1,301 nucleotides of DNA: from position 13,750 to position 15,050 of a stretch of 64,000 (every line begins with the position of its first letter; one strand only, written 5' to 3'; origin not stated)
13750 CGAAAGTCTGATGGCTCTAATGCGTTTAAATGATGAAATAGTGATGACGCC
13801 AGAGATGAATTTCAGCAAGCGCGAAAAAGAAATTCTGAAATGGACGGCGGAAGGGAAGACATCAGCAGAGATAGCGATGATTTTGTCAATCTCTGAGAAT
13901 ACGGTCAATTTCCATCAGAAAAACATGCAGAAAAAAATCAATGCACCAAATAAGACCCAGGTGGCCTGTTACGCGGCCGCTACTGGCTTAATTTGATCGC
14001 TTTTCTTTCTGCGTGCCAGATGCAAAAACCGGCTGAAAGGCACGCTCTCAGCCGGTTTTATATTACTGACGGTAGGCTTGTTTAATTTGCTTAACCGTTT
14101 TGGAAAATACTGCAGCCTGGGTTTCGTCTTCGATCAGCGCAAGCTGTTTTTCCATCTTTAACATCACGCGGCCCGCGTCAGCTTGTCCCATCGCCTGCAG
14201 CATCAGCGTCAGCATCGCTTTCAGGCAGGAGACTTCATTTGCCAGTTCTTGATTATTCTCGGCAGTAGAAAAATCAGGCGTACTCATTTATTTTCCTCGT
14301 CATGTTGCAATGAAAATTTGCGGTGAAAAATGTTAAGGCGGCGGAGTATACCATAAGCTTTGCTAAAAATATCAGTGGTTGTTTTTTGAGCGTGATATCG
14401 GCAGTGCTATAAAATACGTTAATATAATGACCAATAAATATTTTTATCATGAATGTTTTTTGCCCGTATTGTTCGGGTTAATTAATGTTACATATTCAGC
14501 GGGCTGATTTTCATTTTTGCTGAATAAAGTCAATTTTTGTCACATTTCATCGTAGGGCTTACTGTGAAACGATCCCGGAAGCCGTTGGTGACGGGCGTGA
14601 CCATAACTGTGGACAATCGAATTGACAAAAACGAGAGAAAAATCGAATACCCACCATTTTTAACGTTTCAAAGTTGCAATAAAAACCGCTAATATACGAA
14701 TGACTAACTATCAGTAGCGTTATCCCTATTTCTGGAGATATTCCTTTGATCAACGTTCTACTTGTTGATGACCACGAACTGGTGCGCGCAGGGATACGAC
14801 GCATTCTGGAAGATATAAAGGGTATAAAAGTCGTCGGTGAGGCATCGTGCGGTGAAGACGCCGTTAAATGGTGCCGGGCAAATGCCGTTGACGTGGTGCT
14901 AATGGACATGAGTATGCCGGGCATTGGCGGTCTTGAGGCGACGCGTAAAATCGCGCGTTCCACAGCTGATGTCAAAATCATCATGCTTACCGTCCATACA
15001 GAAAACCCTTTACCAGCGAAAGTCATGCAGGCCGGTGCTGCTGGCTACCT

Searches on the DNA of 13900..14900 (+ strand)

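Call 13: search_dna_similar(query=window:13900-14900:+, collection=ecoli_genomes, mode=near, max_rows=30, rows=spread)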
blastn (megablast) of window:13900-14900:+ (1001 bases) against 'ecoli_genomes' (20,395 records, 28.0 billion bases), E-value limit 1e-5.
Records with a match: 5419; places in all: 5435; records where one place covers at least 80% of the query: 5361.
Genomes with a match: 5419 of 5426; with a place that covers at least 80% of the query: 5361. Places per genome that has any: lowest 1, median 1, highest 2. On chromosomes: 5434 places; on plasmids: 1.
Best place of each record, by identity: >=99% 1797; 95-99% 3622.
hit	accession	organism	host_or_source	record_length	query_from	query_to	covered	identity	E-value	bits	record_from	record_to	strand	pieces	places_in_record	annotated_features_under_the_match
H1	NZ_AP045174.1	Escherichia coli strain JNEC-KY178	Homo sapiens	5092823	1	1001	100%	100.0%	0e+0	1849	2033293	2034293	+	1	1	yecF: DUF2594 family protein YecF | yecU: protein YecU | uvrY: UvrY/SirA/GacA family response regulator transcription factor | sdiA: transcriptional regulator SdiA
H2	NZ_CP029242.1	Escherichia coli strain ECCRA-119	feces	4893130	1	1001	100%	99.5%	0e+0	1821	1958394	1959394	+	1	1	yecF: DUF2594 family protein YecF | yecU: protein YecU | uvrY: UvrY/SirA/GacA family response regulator transcription factor | sdiA: transcriptional regulator SdiA | transcriptional regulator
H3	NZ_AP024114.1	Escherichia coli strain JML285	Homo sapiens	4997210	1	1001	100%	99.5%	0e+0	1821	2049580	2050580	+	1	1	yecF: DUF2594 family protein YecF | yecU: protein YecU | uvrY: UvrY/SirA/GacA family response regulator transcription factor | sdiA: quorum-sensing transcriptional regulator SdiA | transcriptional regulator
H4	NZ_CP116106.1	Escherichia coli strain DETEC-P829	ICU patient rectal swab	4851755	1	1001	100%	99.5%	0e+0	1821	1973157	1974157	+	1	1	yecF: DUF2594 family protein YecF | yecU: protein YecU | uvrY: UvrY/SirA/GacA family response regulator transcription factor | sdiA: transcriptional regulator SdiA | transcriptional regulator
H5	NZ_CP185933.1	Escherichia coli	Homo sapiens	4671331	1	1001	100%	99.5%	0e+0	1821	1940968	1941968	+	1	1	yecF: DUF2594 family protein YecF | yecU: protein YecU | uvrY: UvrY/SirA/GacA family response regulator transcription factor | sdiA: transcriptional regulator SdiA | transcriptional regulator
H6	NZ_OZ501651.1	Escherichia coli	Homo sapiens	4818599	1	1001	100%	99.5%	0e+0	1821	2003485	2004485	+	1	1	yecF: DUF2594 family protein YecF | yecU: protein YecU | uvrY: UvrY/SirA/GacA family response regulator transcription factor | sdiA: quorum-sensing transcriptional regulator SdiA | transcriptional regulator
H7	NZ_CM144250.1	Escherichia coli strain ECA64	not applicable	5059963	1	1001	100%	99.4%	0e+0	1816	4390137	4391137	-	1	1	yecF: DUF2594 family protein YecF | yecU: protein YecU | uvrY: UvrY/SirA/GacA family response regulator transcription factor | sdiA: transcriptional regulator SdiA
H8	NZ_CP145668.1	Escherichia coli strain S1-CHI-01-A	Homo sapiens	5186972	1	1001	100%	99.3%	0e+0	1810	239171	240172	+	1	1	yecF: DUF2594 family protein YecF | yecU: protein YecU | uvrY: UvrY/SirA/GacA family response regulator transcription factor | sdiA: transcriptional regulator SdiA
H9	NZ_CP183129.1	Escherichia coli strain 755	Homo sapiens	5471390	1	1001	100%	99.2%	0e+0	1805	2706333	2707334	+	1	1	yecF: DUF2594 family protein YecF | yecU: protein YecU | uvrY: UvrY/SirA/GacA family response regulator transcription factor | sdiA: transcriptional regulator SdiA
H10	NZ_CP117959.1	Escherichia coli strain B-2207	Homo sapiens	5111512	1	1001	100%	99.1%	0e+0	1799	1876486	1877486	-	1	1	yecF: DUF2594 family protein YecF | yecU: protein YecU | uvrY: UvrY/SirA/GacA family response regulator transcription factor | sdiA: transcriptional regulator SdiA | transcriptional regulator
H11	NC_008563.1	Escherichia coli APEC O1 strain APEC O1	lesion site (lung) of a dead turkey ...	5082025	1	1001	100%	98.9%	0e+0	1788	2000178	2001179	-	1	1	yecF: DUF2594 family protein YecF | yecU: protein YecU | uvrY: UvrY/SirA/GacA family response regulator transcription factor | sdiA: transcriptional regulator SdiA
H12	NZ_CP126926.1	Escherichia coli O2:K1:H5 strain APEC E19035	Gallus gallus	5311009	1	1001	100%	98.9%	0e+0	1788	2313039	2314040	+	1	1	yecF: DUF2594 family protein YecF | yecU: protein YecU | uvrY: UvrY/SirA/GacA family response regulator transcription factor | sdiA: transcriptional regulator SdiA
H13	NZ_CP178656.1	Escherichia coli strain VTB96929v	Chicken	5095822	1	1001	100%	98.9%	0e+0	1788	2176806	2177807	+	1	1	yecF: DUF2594 family protein YecF | yecU: protein YecU | uvrY: UvrY/SirA/GacA family response regulator transcription factor | sdiA: transcriptional regulator SdiA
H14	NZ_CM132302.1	Escherichia coli strain 2020C08-115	Homo sapiens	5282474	1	1001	100%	98.9%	0e+0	1788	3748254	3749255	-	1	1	yecF: DUF2594 family protein YecF | yecU: protein YecU | uvrY: UvrY/SirA/GacA family response regulator transcription factor | sdiA: transcriptional regulator SdiA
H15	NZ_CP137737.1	Escherichia coli strain HNSQ2209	pig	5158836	1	1001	100%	98.9%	0e+0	1788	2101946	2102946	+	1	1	yecF: DUF2594 family protein YecF | yecU: protein YecU | uvrY: UvrY/SirA/GacA family response regulator transcription factor | sdiA: transcriptional regulator SdiA | transcriptional regulator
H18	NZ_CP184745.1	Escherichia coli strain K-12 MG1655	-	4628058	1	1001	100%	98.8%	0e+0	1783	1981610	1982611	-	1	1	yecF: DUF2594 family protein YecF | yecU: protein YecU | uvrY: UvrY/SirA/GacA family response regulator transcription factor | sdiA: transcriptional regulator SdiA | transcriptional regulator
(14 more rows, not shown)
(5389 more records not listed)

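Call 14: get_annotated_region(hit=H18, flank=1500)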
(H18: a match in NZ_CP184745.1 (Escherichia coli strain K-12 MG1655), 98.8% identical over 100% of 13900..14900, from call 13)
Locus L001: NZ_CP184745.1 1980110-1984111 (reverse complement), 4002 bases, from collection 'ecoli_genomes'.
description: Escherichia coli strain K-12 MG1655 chromosome, complete genome
organism: Escherichia coli strain K-12 MG1655 (NCBI taxid 562)
replicon: chromosome; assembly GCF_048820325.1
host: -; source: -; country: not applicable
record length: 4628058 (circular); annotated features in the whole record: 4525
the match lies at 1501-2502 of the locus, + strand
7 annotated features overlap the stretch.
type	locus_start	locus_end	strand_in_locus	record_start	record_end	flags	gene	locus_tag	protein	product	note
CDS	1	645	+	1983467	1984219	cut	tcyN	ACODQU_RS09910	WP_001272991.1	L-cystine ABC transporter ATP-binding protein TcyN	-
CDS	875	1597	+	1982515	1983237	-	sdiA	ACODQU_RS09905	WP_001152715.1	transcriptional regulator SdiA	-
CDS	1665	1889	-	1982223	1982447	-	yecF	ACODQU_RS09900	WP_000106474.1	DUF2594 family protein YecF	-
CDS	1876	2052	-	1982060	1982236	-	yecU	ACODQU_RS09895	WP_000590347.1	protein YecU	-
CDS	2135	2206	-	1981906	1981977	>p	-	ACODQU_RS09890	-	transcriptional regulator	incomplete; partial in the middle of a contig; missing C-terminus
CDS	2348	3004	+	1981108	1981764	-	uvrY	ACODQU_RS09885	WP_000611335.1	UvrY/SirA/GacA family response regulator transcription factor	-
CDS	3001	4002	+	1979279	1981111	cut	uvrC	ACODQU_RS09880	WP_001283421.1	excinuclease ABC subunit UvrC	-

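Call 15: get_annotated_region(hit=H1, flank=1500)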
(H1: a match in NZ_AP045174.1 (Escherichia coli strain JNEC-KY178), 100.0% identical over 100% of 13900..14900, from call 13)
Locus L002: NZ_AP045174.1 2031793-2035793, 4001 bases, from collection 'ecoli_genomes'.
description: Escherichia coli strain JNEC-KY178 chromosome, complete genome
organism: Escherichia coli strain JNEC-KY178 (NCBI taxid 562)
replicon: chromosome; assembly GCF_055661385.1
host: Homo sapiens; source: clinical; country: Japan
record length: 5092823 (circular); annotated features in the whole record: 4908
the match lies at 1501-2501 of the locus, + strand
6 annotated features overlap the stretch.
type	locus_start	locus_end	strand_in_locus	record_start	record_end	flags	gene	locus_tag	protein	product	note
CDS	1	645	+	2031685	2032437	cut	tcyN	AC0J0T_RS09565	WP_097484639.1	L-cystine ABC transporter ATP-binding protein TcyN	-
CDS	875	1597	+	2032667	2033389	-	sdiA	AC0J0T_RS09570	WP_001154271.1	transcriptional regulator SdiA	-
CDS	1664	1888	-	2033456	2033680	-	yecF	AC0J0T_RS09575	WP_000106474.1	DUF2594 family protein YecF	-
CDS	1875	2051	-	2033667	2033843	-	yecU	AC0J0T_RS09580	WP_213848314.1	protein YecU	-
CDS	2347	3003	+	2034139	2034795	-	uvrY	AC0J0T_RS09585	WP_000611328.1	UvrY/SirA/GacA family response regulator transcription factor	-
CDS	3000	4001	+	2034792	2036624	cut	uvrC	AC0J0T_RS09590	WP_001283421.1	excinuclease ABC subunit UvrC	-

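Call 41: search_dna_similar(query=window:14388-14427:-, collection=ecoli_genomes, mode=distant, max_rows=40, rows=spread, max_evalue=10)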
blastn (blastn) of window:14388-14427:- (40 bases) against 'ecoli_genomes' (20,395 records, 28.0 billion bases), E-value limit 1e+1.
Records with a match: 5326; places in all: 5331; records where one place covers at least 80% of the query: 4345.
Genomes with a match: 5326 of 5426; with a place that covers at least 80% of the query: 4345. Places per genome that has any: lowest 1, median 1, highest 2. On chromosomes: 5330 places; on plasmids: 1.
Best place of each record, by identity: >=99% 2248; 95-99% 421; 90-95% 2186; 80-90% 471.
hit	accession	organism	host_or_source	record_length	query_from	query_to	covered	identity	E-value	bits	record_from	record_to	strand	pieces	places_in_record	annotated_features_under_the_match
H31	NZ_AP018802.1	Escherichia coli strain E2863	Bos taurus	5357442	1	40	100%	100.0%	2e-11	73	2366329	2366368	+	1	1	yecU: protein YecU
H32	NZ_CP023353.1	Escherichia coli strain 746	canine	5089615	1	40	100%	100.0%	2e-11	73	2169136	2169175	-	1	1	yecU: protein YecU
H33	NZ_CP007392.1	Escherichia coli strain ST2747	-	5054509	1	40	100%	100.0%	2e-11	73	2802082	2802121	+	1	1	yecU: protein YecU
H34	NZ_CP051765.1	Escherichia coli strain SCU-113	Homo sapiens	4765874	1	40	100%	100.0%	2e-11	73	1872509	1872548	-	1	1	yecU: protein YecU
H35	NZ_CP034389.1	Escherichia coli strain RS571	Homo sapiens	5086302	1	40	100%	100.0%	2e-11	73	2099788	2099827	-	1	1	yecU: protein YecU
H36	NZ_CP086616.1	Escherichia coli strain RIVM_C039629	Homo sapiens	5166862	1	40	100%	100.0%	2e-11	73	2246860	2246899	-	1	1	yecU: protein YecU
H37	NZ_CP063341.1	Escherichia coli strain BS90R-A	Homo sapiens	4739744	1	40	100%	100.0%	2e-11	73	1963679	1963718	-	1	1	yecU: protein YecU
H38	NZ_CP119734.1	Escherichia coli strain E92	bovine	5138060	1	40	100%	100.0%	2e-11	73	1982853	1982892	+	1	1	yecU: protein YecU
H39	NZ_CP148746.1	Escherichia coli strain Z1322HEC0010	Homo sapiens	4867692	1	40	100%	100.0%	2e-11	73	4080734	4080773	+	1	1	yecU: protein YecU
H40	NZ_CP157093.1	Escherichia coli strain UTME-13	Sus scrofa domesticus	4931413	1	40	100%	100.0%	2e-11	73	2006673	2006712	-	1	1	yecU: protein YecU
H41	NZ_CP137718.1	Escherichia coli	missing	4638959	1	40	100%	100.0%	2e-11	73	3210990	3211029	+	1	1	yecU: protein YecU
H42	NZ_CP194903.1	Escherichia coli strain FAHZZU6724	Homo sapiens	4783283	1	40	100%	100.0%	2e-11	73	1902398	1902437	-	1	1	yecU: protein YecU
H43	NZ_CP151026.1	Escherichia coli strain 19KM1831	Dog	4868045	1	40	100%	100.0%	2e-11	73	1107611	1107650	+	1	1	yecU: protein YecU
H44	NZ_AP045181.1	Escherichia coli strain JNEC-KY208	Homo sapiens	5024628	1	40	100%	100.0%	2e-11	73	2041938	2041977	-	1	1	yecU: protein YecU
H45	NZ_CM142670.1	Escherichia coli strain UID2309220010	Homo sapiens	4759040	1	40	100%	100.0%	2e-11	73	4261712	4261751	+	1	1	yecU: protein YecU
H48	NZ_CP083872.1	Escherichia coli strain NDM5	Homo sapiens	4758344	1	40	100%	97.5%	9e-10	69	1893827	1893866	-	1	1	yecU: protein YecU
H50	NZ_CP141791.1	Escherichia coli strain BHD6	duck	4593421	1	40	100%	95.0%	1e-8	64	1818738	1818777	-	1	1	yecU: protein YecU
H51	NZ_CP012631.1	Escherichia coli strain SF-173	Homo sapiens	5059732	1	40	100%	92.5%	5e-7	60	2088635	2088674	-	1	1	yecU: protein YecU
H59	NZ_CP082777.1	Escherichia coli O25:H1 strain CU39ES-1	Homo sapiens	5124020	1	40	100%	90.0%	6e-6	55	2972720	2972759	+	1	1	yecU: protein YecU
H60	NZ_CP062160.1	Escherichia coli strain 20R2R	culture mutant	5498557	1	40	100%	80.0%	2e+0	37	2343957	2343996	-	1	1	yecU: protein YecU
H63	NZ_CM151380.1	Escherichia coli strain 31B19CPO010B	Homo sapiens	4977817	1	24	60%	95.8%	5e-1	40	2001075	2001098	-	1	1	yecU: protein YecU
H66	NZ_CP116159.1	Escherichia coli strain DETEC-P351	ICU patient rectal swab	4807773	1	24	60%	91.7%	6e+0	36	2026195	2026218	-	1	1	yecU: protein YecU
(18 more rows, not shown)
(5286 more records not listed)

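Call 42: get_annotated_region(hit=H48, flank=200)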
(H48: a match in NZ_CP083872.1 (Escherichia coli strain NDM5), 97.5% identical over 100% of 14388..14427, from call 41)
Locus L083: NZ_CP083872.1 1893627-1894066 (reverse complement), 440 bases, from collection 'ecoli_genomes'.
description: Escherichia coli strain NDM5 chromosome, complete genome
organism: Escherichia coli strain NDM5 (NCBI taxid 562)
replicon: chromosome; assembly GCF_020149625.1
host: Homo sapiens; source: urine; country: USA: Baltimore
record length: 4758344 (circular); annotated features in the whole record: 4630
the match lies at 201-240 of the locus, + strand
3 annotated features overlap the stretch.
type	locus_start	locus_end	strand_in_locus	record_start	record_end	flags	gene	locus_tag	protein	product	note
CDS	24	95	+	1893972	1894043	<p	-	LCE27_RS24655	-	transcriptional regulator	incomplete; partial in the middle of a contig; missing C-terminus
CDS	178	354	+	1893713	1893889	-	yecU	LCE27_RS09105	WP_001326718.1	protein YecU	-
CDS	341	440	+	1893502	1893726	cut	yecF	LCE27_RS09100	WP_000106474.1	DUF2594 family protein YecF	-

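Call 43: get_annotated_region(hit=H50, flank=200)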
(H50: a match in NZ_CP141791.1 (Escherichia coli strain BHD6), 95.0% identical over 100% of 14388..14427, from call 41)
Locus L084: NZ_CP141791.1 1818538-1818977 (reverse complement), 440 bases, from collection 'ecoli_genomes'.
description: Escherichia coli strain BHD6 chromosome, complete genome
organism: Escherichia coli strain BHD6 (NCBI taxid 562)
replicon: chromosome; assembly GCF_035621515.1
host: duck; source: fece; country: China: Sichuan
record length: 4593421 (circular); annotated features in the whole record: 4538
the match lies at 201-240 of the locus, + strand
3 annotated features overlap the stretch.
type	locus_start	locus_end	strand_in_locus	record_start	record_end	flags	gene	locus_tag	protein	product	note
CDS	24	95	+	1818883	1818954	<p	-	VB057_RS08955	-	transcriptional regulator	incomplete; partial in the middle of a contig; missing C-terminus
CDS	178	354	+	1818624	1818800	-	yecU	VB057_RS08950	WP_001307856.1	protein YecU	-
CDS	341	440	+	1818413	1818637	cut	yecF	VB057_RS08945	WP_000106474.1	DUF2594 family protein YecF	-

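Call 44: get_annotated_region(hit=H51, flank=200)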
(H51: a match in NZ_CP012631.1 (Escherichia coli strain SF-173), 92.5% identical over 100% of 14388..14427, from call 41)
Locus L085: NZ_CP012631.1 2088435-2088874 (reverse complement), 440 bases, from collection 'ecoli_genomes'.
description: Escherichia coli strain SF-173 chromosome, complete genome
organism: Escherichia coli strain SF-173 (NCBI taxid 562)
replicon: chromosome; assembly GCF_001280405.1
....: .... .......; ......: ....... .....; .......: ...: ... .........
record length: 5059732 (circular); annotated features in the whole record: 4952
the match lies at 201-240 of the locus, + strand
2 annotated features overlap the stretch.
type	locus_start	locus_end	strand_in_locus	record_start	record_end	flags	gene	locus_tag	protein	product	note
CDS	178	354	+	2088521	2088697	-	yecU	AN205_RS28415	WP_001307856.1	protein YecU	-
CDS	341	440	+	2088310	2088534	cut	yecF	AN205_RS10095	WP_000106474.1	DUF2594 family protein YecF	-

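Call 45: get_annotated_region(hit=H59, flank=200)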
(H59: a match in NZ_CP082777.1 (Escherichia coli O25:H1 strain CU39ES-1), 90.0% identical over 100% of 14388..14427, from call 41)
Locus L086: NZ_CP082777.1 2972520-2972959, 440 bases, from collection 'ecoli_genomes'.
description: Escherichia coli O25:H1 strain CU39ES-1 chromosome, complete genome
organism: Escherichia coli O25:H1 strain CU39ES-1 (NCBI taxid 2874053)
replicon: chromosome; assembly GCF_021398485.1
host: Homo sapiens; source: stool; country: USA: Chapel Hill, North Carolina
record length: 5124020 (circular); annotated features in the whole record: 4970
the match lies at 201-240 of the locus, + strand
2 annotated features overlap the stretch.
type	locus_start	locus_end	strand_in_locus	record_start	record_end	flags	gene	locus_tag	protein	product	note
CDS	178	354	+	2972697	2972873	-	yecU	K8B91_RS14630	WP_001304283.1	protein YecU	-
CDS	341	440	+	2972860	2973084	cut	yecF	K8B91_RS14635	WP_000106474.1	DUF2594 family protein YecF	-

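Call 46: get_annotated_region(hit=H60, flank=200)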
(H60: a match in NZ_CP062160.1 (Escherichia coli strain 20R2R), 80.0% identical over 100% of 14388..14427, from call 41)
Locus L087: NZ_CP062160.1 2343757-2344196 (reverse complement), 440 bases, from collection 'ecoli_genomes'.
description: Escherichia coli strain 20R2R chromosome, complete genome
organism: Escherichia coli strain 20R2R (NCBI taxid 562)
replicon: chromosome; assembly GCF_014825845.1
host: -; source: culture mutant; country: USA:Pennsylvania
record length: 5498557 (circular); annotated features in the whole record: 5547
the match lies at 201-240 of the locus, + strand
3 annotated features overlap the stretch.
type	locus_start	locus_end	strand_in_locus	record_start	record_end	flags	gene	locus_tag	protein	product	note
CDS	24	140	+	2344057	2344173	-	-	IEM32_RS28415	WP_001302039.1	hypothetical protein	-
CDS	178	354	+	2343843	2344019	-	yecU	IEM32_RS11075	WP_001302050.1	protein YecU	-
CDS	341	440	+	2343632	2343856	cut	yecF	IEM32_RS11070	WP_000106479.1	DUF2594 family protein YecF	-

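Call 47: get_annotated_region(hit=H63, flank=200)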
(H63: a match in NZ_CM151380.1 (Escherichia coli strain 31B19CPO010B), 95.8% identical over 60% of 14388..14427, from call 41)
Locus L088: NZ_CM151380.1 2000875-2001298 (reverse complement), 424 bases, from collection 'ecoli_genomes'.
description: Escherichia coli strain 31B19CPO010B chromosome, whole genome shotgun sequence
organism: Escherichia coli strain 31B19CPO010B (NCBI taxid 562)
replicon: chromosome; assembly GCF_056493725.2
host: Homo sapiens; source: missing; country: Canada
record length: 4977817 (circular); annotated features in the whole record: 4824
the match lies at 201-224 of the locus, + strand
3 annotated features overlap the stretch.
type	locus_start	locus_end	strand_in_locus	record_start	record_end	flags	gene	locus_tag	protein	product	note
CDS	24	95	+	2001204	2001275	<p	-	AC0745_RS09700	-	transcriptional regulator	incomplete; partial in the middle of a contig; missing C-terminus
CDS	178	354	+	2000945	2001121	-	yecU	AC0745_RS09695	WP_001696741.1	protein YecU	-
CDS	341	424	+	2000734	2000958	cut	yecF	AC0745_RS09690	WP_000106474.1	DUF2594 family protein YecF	-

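Call 48: get_annotated_region(hit=H66, flank=200)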
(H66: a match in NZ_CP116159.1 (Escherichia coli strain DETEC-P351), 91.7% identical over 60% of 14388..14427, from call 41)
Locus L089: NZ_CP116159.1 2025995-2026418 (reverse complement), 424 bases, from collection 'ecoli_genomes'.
description: Escherichia coli strain DETEC-P351 chromosome, complete genome
organism: Escherichia coli strain DETEC-P351 (NCBI taxid 562)
replicon: chromosome; assembly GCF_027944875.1
host: -; source: ICU patient rectal swab; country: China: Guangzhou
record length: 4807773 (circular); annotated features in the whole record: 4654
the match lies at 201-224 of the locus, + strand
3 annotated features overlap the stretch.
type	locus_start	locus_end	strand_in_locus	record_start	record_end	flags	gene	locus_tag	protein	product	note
CDS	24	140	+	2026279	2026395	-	-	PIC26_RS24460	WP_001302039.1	hypothetical protein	-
CDS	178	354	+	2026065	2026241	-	yecU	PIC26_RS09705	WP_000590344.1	protein YecU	-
CDS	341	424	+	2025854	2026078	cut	yecF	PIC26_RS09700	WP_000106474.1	DUF2594 family protein YecF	-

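Call 56: search_dna_similar(query=window:14393-14422:-, collection=ecoli_genomes, mode=distant, max_rows=5, max_evalue=10)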
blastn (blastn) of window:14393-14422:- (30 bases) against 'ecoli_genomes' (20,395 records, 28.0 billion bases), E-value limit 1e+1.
Records with a match: 3874; places in all: 3876; records where one place covers at least 80% of the query: 3874.
Genomes with a match: 3874 of 5426; with a place that covers at least 80% of the query: 3874. Places per genome that has any: lowest 1, median 1, highest 2. On chromosomes: 3875 places; on plasmids: 1.
Best place of each record, by identity: >=99% 2442; 95-99% 69; 90-95% 1274; 80-90% 89.
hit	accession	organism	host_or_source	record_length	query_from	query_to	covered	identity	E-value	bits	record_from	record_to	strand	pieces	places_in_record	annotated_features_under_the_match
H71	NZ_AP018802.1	Escherichia coli strain E2863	Bos taurus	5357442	1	30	100%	100.0%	2e-6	55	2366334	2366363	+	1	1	yecU: protein YecU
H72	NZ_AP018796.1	Escherichia coli strain E2855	Bos taurus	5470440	1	30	100%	100.0%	2e-6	55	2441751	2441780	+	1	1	yecU: protein YecU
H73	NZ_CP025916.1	Escherichia coli strain 120899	Homo sapiens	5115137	1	30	100%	100.0%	2e-6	55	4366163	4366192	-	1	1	yecU: protein YecU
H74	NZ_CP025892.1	Escherichia coli strain 503025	Homo sapiens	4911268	1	30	100%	100.0%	2e-6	55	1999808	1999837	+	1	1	yecU: protein YecU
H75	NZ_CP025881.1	Escherichia coli strain 503440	Homo sapiens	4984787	1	30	100%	100.0%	2e-6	55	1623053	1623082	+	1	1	yecU: protein YecU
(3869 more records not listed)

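Call 57: search_dna_similar(query=L085:206-235:+, collection=ecoli_genomes, mode=distant, max_rows=5, max_evalue=10)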
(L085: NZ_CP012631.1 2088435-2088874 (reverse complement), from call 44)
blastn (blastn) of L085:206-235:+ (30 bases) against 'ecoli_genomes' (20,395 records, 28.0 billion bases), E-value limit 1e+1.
Records with a match: 3872; places in all: 3874; records where one place covers at least 80% of the query: 3867.
Genomes with a match: 3872 of 5426; with a place that covers at least 80% of the query: 3867. Places per genome that has any: lowest 1, median 1, highest 2. On chromosomes: 3873 places; on plasmids: 1.
Best place of each record, by identity: >=99% 1213; 95-99% 135; 90-95% 2284; 80-90% 240.
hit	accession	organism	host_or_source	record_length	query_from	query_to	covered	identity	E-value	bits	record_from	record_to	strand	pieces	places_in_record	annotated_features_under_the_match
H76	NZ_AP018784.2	Escherichia coli strain SK1144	-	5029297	1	30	100%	100.0%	2e-6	55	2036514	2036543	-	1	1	yecU: protein YecU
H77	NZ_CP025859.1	Escherichia coli strain 504239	Homo sapiens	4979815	1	30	100%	100.0%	2e-6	55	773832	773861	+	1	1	yecU: protein YecU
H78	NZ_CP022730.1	Escherichia coli strain SA186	Homo sapiens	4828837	1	30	100%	100.0%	2e-6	55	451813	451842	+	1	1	yecU: protein YecU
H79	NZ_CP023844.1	Escherichia coli strain 4/1-1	Homo sapiens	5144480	1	30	100%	100.0%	2e-6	55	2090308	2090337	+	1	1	yecU: protein YecU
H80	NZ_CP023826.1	Escherichia coli strain 4/4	Homo sapiens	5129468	1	30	100%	100.0%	2e-6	55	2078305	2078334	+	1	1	yecU: protein YecU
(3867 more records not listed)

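Call 60: search_rna_families(source=window, start=13900, end=14900, threshold=evalue, max_evalue=1)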
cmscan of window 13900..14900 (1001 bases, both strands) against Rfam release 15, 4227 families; matches with E-value up to 1: 0.
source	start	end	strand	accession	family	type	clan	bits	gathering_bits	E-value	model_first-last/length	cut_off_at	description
